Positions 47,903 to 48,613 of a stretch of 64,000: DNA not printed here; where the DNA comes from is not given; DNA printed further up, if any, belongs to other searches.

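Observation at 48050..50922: Secreted sugar-binding protein fused to a CBM6-like module, next to a GH76 mannanase and a LacI regulator, with no adjacent permeases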

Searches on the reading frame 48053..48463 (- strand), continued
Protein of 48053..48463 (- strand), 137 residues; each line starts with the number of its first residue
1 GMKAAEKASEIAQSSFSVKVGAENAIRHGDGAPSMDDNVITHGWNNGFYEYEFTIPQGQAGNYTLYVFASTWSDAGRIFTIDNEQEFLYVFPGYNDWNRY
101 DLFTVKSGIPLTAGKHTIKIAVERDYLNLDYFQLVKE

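Call 49: search_solved_structures(query=A2, max_evalue=0.001, show_alignments=5)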
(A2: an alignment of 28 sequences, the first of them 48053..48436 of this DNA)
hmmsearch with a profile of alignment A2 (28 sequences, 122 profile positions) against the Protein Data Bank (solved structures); distinct sequences matched with E-value up to 0.001: 47.
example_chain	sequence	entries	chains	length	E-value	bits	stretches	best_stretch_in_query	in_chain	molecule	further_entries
8zvk_A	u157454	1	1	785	7.5e-57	193.6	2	8-119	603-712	AaBgIC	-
2y8k_A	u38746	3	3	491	1.6e-26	95.7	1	2-117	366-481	CARBOHYDRATE BINDING FAMILY 6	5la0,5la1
5la2_A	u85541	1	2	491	1.6e-26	95.7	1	2-117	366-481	Carbohydrate binding family 6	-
5g56_A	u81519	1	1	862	5.2e-26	94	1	2-119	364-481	CARBOHYDRATE BINDING FAMILY 6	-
1uxz_A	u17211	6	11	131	6.7e-24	87.2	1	13-119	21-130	CELLULASE B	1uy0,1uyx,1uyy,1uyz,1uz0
5fui_A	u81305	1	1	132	1.9e-22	82.5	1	7-118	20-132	ENDO-1,3-BETA-GLUCANASE, FAMILY GH16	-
5x7o_A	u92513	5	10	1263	4.8e-20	74.7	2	29-118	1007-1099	Glycoside hydrolase family 31 alpha-glucosidase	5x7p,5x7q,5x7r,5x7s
2cdo_A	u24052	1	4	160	8.6e-19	70.7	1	11-117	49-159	BETA-AGARASE 1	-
2cdp_A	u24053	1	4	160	9.1e-19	70.6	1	11-117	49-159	BETA-AGARASE 1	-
8j3y_A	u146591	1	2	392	2e-16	63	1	25-117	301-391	Putative polysaccharide-binding protein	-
8j3x_A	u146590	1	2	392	2.1e-16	63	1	25-117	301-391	Putative polysaccharide-binding protein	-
2vzp_A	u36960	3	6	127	4.8e-15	58.6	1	19-116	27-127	EXO-BETA-D-GLUCOSAMINIDASE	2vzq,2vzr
1w9s_A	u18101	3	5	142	1.5e-14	57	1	4-118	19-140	BH0236 PROTEIN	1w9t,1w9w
5x7g_A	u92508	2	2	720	1.9e-14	56.7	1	19-116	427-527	Cycloisomaltooligosaccharide glucanotransferase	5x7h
2w3j_A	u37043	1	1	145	2.2e-14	56.5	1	26-118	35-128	CARBOHYDRATE BINDING MODULE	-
5m77_A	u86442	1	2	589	9.7e-06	28.6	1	16-120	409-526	Alpha-1,6-mannanase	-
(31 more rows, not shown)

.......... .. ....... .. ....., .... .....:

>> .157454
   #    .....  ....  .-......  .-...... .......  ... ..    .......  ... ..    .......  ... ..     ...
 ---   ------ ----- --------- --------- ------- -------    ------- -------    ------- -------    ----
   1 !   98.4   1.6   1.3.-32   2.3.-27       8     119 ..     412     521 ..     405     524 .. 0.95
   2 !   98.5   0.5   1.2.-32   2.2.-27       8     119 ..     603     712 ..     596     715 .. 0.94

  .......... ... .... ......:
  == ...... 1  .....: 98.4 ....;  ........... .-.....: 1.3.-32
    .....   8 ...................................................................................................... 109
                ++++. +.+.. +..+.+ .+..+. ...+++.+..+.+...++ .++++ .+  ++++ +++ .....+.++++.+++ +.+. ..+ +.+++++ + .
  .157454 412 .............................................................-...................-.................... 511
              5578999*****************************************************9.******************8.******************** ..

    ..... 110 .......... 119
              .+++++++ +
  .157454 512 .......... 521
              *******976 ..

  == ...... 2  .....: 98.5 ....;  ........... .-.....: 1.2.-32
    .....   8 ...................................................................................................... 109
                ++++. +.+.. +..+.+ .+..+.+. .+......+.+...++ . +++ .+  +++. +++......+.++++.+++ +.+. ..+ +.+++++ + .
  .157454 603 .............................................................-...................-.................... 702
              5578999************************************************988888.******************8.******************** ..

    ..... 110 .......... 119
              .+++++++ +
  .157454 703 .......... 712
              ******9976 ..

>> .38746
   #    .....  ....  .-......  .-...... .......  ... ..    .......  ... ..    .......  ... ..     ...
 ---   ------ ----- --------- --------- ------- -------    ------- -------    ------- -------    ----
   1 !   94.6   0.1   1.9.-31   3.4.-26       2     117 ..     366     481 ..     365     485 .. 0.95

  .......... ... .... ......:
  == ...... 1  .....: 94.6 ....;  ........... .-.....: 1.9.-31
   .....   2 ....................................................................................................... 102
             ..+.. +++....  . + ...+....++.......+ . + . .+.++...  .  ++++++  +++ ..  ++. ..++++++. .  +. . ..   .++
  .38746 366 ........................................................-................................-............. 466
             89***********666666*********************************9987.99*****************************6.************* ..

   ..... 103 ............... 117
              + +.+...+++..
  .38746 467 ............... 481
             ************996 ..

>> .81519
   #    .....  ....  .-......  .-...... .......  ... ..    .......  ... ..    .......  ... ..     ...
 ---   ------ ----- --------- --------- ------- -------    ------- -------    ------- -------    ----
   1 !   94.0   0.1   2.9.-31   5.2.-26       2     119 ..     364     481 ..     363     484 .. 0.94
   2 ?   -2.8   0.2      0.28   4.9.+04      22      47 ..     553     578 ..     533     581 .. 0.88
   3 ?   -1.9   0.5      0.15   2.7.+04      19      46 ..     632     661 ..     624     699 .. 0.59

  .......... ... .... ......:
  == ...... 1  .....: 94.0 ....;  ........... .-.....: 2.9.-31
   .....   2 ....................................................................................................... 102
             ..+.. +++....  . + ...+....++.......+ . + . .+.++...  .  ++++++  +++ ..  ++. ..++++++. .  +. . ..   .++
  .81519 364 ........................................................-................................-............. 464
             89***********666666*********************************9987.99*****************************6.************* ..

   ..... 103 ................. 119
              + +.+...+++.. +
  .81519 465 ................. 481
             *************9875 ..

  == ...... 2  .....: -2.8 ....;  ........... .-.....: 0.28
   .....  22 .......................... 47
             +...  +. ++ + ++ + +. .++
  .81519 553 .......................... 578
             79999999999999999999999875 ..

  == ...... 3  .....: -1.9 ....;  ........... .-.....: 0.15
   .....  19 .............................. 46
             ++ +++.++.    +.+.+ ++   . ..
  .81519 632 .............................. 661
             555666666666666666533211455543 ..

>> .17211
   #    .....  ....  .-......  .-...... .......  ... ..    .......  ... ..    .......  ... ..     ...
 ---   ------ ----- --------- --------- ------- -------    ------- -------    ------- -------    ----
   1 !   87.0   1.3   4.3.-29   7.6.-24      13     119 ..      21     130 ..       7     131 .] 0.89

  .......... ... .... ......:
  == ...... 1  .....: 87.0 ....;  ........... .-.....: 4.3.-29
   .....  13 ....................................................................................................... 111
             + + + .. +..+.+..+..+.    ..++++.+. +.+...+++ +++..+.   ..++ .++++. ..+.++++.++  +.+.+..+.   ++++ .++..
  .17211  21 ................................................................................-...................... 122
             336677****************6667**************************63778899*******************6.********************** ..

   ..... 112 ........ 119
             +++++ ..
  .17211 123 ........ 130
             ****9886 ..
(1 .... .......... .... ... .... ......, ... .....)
